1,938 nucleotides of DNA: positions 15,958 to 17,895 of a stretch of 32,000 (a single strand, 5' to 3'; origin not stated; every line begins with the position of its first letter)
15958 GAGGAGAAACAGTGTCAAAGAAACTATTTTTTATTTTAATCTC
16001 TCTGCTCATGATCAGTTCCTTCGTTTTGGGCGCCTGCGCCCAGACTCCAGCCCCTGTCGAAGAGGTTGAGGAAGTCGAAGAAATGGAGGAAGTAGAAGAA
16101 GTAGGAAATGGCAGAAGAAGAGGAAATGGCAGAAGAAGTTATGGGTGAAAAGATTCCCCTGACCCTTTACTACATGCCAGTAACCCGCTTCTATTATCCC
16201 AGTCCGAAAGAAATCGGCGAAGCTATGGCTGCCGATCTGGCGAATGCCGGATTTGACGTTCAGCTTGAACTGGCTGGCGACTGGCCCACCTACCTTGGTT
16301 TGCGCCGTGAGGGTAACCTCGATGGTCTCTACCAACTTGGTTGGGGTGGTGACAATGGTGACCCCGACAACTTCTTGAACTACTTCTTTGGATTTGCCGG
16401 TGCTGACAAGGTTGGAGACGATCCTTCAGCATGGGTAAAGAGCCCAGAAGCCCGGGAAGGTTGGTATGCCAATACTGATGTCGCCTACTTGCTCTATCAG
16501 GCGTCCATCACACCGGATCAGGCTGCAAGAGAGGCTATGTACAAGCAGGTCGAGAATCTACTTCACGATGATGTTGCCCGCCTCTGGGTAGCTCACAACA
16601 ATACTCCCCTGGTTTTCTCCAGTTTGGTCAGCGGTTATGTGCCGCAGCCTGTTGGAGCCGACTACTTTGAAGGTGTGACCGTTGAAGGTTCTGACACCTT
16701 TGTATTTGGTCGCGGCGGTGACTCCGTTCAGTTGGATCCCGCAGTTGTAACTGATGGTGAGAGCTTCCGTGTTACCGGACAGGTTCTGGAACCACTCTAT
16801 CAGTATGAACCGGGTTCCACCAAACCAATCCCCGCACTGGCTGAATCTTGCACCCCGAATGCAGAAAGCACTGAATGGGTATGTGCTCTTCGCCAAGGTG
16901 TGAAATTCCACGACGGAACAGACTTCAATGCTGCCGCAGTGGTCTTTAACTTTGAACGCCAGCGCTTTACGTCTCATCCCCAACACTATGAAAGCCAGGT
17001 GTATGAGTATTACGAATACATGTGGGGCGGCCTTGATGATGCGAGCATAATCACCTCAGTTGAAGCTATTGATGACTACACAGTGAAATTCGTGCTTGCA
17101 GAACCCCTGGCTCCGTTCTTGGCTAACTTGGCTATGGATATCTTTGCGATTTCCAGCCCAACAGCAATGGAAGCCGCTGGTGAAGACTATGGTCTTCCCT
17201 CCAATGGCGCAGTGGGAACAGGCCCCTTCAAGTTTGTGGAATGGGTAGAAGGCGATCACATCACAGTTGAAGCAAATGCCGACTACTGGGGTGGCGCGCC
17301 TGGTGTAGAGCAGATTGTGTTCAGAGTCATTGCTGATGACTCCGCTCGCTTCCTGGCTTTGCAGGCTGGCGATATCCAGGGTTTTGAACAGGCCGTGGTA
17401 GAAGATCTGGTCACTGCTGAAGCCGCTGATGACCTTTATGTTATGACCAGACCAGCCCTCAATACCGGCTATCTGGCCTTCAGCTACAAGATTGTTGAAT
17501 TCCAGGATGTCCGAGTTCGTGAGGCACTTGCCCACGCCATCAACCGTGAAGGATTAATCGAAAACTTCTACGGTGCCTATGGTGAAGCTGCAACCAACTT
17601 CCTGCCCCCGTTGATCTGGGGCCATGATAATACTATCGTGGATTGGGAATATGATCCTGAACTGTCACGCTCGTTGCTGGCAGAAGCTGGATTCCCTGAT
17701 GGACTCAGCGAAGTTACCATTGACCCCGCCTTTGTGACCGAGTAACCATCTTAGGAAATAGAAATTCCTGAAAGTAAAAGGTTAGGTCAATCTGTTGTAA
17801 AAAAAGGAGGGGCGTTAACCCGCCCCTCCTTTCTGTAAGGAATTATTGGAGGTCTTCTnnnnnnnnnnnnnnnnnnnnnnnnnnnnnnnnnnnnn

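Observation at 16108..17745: Circularly permuted family-5 (DppA/OppA-type) substrate-binding protein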

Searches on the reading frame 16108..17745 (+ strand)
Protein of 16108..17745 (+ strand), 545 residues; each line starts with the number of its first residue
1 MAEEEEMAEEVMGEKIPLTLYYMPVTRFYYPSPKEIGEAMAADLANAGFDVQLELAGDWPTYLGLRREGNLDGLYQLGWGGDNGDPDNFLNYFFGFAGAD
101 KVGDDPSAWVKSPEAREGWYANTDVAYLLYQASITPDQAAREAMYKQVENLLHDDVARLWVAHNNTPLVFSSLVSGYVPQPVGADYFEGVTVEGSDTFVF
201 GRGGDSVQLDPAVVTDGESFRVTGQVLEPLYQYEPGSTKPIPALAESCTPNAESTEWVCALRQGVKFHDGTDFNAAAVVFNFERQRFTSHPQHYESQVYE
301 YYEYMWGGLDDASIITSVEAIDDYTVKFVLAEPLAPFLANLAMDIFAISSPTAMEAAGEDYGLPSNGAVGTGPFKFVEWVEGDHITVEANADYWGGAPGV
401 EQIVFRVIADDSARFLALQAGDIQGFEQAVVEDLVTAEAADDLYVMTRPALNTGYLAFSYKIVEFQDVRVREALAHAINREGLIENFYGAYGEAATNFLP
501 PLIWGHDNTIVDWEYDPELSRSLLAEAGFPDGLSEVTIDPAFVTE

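Call 4: search_protein_families(library=pfam, proteins=[window:16108-17745:+], max_evalue=1)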
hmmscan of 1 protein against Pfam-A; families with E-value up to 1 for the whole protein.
window:16108-17745:+ (545 aa): 1 family
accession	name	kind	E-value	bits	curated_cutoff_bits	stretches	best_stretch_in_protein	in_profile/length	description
PF00496.27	SBP_bac_5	-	4.5e-88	296.3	32.4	2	239-534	1-283/368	Bacterial extracellular solute-binding proteins, family 5 Middle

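Call 6: find_homologous_proteins(query=window:16108-17745:+)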
Query window:16108-17745:+ (545 aa): 7731 proteins with E <= 0.001 among 8000 candidates; the best 120 are listed.
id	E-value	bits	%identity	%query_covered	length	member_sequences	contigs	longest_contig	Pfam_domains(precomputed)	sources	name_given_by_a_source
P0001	0.0e+0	1162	93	97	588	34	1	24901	PF00496.28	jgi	-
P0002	0.0e+0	1147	92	98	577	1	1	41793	PF00496.28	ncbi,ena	-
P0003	0.0e+0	1147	92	98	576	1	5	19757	PF00496.28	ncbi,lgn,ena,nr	ncbi:MAG: hypothetical protein K8R16_02300 [Anaerolineales bacterium]|nr:hypothetical protein [Anaer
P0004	0.0e+0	1147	92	98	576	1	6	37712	PF00496.28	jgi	-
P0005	0.0e+0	1144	91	98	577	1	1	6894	PF00496.28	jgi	jgi:ABC-type transport system substrate-binding protein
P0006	0.0e+0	1143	91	98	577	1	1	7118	PF00496.28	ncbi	-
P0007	0.0e+0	1141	91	97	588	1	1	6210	PF00496.28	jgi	jgi:ABC-type transport system substrate-binding protein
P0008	0.0e+0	1141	91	97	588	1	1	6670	PF00496.28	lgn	-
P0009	0.0e+0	1141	92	97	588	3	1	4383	PF00496.28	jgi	-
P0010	0.0e+0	1136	90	97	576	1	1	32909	PF00496.28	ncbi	-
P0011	0.0e+0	1132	90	98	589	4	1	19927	PF00496.28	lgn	-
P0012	0.0e+0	1129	89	98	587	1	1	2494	PF00496.28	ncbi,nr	ncbi:MAG: ABC transporter substrate-binding protein [Anaerolineales bacterium]|nr:ABC transporter su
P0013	0.0e+0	1125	90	97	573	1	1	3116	PF00496.28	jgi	-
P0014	0.0e+0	1120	90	97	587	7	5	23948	PF00496.28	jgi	jgi:ABC-type transport system substrate-binding protein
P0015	0.0e+0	1116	90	97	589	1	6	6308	PF00496.28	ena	-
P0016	0.0e+0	1116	90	97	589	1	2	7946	PF00496.28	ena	-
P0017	0.0e+0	1116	90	97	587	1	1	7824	PF00496.28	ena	-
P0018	0.0e+0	1114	89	97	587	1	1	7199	PF00496.28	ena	-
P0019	0.0e+0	1101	88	98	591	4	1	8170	PF00496.28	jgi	-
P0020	0.0e+0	1099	88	98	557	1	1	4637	PF00496.28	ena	-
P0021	0.0e+0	1097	88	98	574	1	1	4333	PF00496.28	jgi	-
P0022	0.0e+0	1097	88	98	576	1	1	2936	PF00496.28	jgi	-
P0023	0.0e+0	1095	85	68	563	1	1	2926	PF00496.28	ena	-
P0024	0.0e+0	1093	88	98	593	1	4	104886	PF00496.28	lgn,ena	-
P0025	0.0e+0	1093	88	98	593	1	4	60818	PF00496.28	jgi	-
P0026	0.0e+0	1091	87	98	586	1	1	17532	PF00496.28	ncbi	-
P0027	0.0e+0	1091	87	98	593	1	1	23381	PF00496.28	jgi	-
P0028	0.0e+0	1089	84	68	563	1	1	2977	PF00496.28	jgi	-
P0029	0.0e+0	1087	87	97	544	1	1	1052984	PF00496.28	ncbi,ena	-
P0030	0.0e+0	1086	87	98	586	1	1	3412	PF00496.28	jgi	jgi:ABC-type transport system substrate-binding protein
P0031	0.0e+0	1085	87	97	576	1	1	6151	PF00496.28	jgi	jgi:ABC-type transport system substrate-binding protein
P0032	0.0e+0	1080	86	97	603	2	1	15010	PF00496.28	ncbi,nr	ncbi:MAG: ABC transporter substrate-binding protein, partial [Chloroflexota bacterium]|nr:ABC transp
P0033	0.0e+0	1080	86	98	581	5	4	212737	PF00496.28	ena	-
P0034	0.0e+0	1066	86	97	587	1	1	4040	PF00496.28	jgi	-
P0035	0.0e+0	1066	85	97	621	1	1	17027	PF00496.28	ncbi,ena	-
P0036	0.0e+0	1064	84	97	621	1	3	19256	PF00496.28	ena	-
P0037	0.0e+0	1064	84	97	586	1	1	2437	PF00496.28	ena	-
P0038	0.0e+0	1058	83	97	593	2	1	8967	PF00496.28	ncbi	-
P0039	0.0e+0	1057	84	98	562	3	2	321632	PF00496.28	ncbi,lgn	ncbi:MAG: ABC transporter substrate-binding protein [Anaerolineales bacterium]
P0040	0.0e+0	1055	84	98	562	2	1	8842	PF00496.28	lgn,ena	-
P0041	0.0e+0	1054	84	97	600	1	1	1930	PF00496.28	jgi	jgi:ABC-type transport system substrate-binding protein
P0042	0.0e+0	1050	83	97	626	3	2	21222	PF00496.28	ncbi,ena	-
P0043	0.0e+0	1046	84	97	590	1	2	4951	PF00496.28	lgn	-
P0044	0.0e+0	1042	84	97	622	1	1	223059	PF00496.28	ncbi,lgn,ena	-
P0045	0.0e+0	1037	82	97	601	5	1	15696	PF00496.28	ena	-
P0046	0.0e+0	1035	83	97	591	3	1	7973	PF00496.28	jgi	jgi:ABC-type transport system substrate-binding protein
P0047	0.0e+0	1031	82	96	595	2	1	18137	PF00496.28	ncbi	-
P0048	0.0e+0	1018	81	97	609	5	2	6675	PF00496.28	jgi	jgi:ABC-type transport system substrate-binding protein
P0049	0.0e+0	1011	81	99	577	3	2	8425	PF00496.28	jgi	jgi:ABC-type transport system substrate-binding protein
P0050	6.1e-296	1000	92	86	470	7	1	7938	PF00496.28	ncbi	-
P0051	5.5e-293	991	79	97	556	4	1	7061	PF00496.28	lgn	-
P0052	7.8e-289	977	77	98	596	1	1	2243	PF00496.28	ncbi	-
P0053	3.8e-287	971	79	96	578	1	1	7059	PF00496.28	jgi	-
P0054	7.3e-285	964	79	63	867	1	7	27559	PF00497.26,PF00496.28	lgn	-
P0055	7.6e-284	961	80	63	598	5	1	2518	PF00496.28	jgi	-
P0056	3.0e-283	959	78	63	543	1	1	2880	PF00496.28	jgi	jgi:peptide/nickel transport system substrate-binding protein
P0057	1.3e-282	956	79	63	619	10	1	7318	PF00496.28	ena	-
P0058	1.8e-282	956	79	63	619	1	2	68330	PF00496.28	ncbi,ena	-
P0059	8.3e-282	954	81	63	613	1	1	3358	PF00496.28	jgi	-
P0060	9.0e-282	954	78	63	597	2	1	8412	PF00496.28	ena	-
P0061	2.3e-281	952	79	63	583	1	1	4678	PF00496.28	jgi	-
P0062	5.3e-281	951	78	96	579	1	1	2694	PF00496.28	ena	-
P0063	1.6e-280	950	79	63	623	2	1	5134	PF00496.28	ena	-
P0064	2.5e-280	949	79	63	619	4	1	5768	PF00496.28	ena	-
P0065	9.3e-280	947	80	63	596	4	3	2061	PF00496.28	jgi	jgi:peptide/nickel transport system substrate-binding protein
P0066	2.4e-279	946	78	63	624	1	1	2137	PF00496.28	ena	-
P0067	4.2e-279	945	77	63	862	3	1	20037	PF00497.26,PF00496.28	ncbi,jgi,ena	-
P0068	5.0e-279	945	78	96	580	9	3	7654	PF00496.28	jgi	jgi:ABC-type transport system substrate-binding protein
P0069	5.1e-279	945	77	63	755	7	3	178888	PF02469.28,PF00496.28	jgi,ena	-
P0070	1.2e-277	940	74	67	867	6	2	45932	PF00497.26,PF00496.28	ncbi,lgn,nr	ncbi:MAG: transporter substrate-binding domain-containing protein [Anaerolineaceae bacterium]|nr:tra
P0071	1.4e-277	940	78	63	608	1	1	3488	PF00496.28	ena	-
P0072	2.5e-277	939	77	63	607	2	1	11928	PF00496.28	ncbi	-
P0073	3.0e-277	939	77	63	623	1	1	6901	PF00496.28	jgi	-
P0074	9.1e-276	934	77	64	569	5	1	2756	PF00496.28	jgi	jgi:peptide/nickel transport system substrate-binding protein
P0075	7.3e-275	931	77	63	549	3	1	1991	PF00496.28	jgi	jgi:peptide/nickel transport system substrate-binding protein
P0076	1.2e-274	930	81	63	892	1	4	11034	PF02608.21,PF00496.28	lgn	-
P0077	2.1e-274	929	76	63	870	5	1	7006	PF00497.26,PF00496.28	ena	-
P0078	1.8e-273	926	78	63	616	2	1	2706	PF00496.28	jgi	-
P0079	4.8e-273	925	79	63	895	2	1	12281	PF02608.21,PF00496.28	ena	-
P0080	8.2e-273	924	75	68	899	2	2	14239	PF02608.21,PF00496.28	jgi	jgi:peptide/nickel transport system substrate-binding protein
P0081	2.4e-272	923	76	63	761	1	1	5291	PF00497.26,PF04069.18,PF00496.28,PF10613.15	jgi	jgi:peptide/nickel transport system substrate-binding protein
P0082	7.2e-272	921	77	63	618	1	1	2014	PF00496.28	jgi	jgi:peptide/nickel transport system substrate-binding protein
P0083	7.2e-272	921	77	63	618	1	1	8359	PF00496.28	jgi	jgi:peptide/nickel transport system substrate-binding protein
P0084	8.7e-272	921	77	63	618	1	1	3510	PF00496.28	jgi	jgi:peptide/nickel transport system substrate-binding protein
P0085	1.0e-271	921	79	63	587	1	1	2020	PF00496.28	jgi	-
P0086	1.3e-271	920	79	63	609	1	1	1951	PF00496.28,PF02095.22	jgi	-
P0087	1.4e-271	920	79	63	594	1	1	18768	PF00496.28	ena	-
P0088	2.0e-271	920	72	71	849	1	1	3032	PF02608.21,PF00496.28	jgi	jgi:peptide/nickel transport system substrate-binding protein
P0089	4.0e-271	919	75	64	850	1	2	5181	PF00497.26,PF00496.28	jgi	jgi:peptide/nickel transport system substrate-binding protein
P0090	4.6e-271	918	79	63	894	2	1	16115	PF02608.21,PF00496.28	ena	-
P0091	1.1e-270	917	76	63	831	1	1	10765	PF00497.26,PF04069.18,PF00496.28,PF10613.15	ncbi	-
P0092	1.1e-270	917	78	63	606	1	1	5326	PF00496.28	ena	-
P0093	1.3e-270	917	78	63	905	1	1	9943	PF02608.21,PF00496.28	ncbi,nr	ncbi:MAG: BMP family ABC transporter substrate-binding protein [Anaerolineae bacterium]|nr:BMP famil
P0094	2.1e-270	916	80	63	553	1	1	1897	PF00496.28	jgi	jgi:peptide/nickel transport system substrate-binding protein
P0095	3.6e-270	915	78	63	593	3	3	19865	PF00496.28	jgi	-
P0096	3.9e-270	915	76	63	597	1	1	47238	PF00496.28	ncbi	-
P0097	5.5e-270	915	79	63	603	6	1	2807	PF00496.28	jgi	jgi:peptide/nickel transport system substrate-binding protein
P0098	6.4e-270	915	75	63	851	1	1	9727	PF02608.21,PF00496.28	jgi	jgi:peptide/nickel transport system substrate-binding protein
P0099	1.0e-269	914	78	63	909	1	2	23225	PF02608.21,PF00496.28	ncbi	-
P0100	1.2e-269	914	77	63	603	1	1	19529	PF00496.28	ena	-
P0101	1.8e-269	913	74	63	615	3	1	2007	PF00496.28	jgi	jgi:peptide/nickel transport system substrate-binding protein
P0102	3.3e-269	912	77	63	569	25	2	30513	PF00496.28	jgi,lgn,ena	jgi:peptide/nickel transport system substrate-binding protein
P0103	6.0e-269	911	79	63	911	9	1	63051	PF02608.21,PF00496.28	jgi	jgi:peptide/nickel transport system substrate-binding protein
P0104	7.5e-269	911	76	63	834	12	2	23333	PF00497.26,PF04069.18,PF00496.28,PF10613.15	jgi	-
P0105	7.8e-269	911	80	63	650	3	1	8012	PF00496.28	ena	-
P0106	1.5e-268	910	81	63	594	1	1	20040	PF00496.28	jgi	jgi:peptide/nickel transport system substrate-binding protein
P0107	1.6e-268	910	77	63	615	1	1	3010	PF00496.28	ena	-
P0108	4.5e-268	908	76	63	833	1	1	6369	PF00497.26,PF04069.18,PF00496.28,PF10613.15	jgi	-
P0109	6.5e-268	908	76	63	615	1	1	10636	PF00496.28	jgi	jgi:peptide/nickel transport system substrate-binding protein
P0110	9.0e-268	908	78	63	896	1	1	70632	PF13407.13,PF02608.21,PF00496.28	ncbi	-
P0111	1.2e-267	907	85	85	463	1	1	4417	PF00496.28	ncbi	ncbi:MAG: hypothetical protein DRI65_11740, partial [Chloroflexota bacterium]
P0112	1.6e-267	907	79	63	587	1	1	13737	PF00496.28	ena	-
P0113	2.0e-267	906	75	63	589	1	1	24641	PF00496.28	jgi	-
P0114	2.2e-267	906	77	63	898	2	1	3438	PF02608.21,PF00496.28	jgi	-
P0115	2.7e-267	906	77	63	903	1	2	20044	PF02608.21,PF00496.28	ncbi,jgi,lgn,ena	-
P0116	5.3e-267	905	77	63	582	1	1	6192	PF00496.28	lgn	-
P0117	6.9e-267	905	76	63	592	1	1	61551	PF00496.28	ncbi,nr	ncbi:MAG: ABC transporter substrate-binding protein [Anaerolineales bacterium]|nr:ABC transporter su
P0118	1.0e-266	904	75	63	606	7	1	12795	PF00496.28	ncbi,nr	ncbi:MAG: ABC transporter substrate-binding protein [Anaerolineae bacterium]|nr:ABC transporter subs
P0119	2.1e-266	903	73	68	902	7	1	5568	PF02608.21,PF00496.28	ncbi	ncbi:MAG: ABC transporter substrate-binding protein [Anaerolineae bacterium]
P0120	2.3e-266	903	78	63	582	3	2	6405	PF00496.28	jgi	jgi:peptide/nickel transport system substrate-binding protein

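Call 10: search_protein_families(library=pfam, proteins=[P0023, P0055], max_evalue=0.01)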
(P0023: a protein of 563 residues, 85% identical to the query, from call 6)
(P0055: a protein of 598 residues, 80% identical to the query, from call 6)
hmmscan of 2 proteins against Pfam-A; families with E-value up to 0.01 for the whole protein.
P0023 (563 aa): 1 family
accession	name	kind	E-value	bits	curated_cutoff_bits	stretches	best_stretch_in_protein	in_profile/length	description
PF00496.27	SBP_bac_5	-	2.5e-90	303.7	32.4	1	80-466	1-364/368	Bacterial extracellular solute-binding proteins, family 5 Middle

P0055 (598 aa): 1 family
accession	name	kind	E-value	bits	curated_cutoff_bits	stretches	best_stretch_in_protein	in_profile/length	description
PF00496.27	SBP_bac_5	-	7.2e-93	312.1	32.4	1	103-500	1-362/368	Bacterial extracellular solute-binding proteins, family 5 Middle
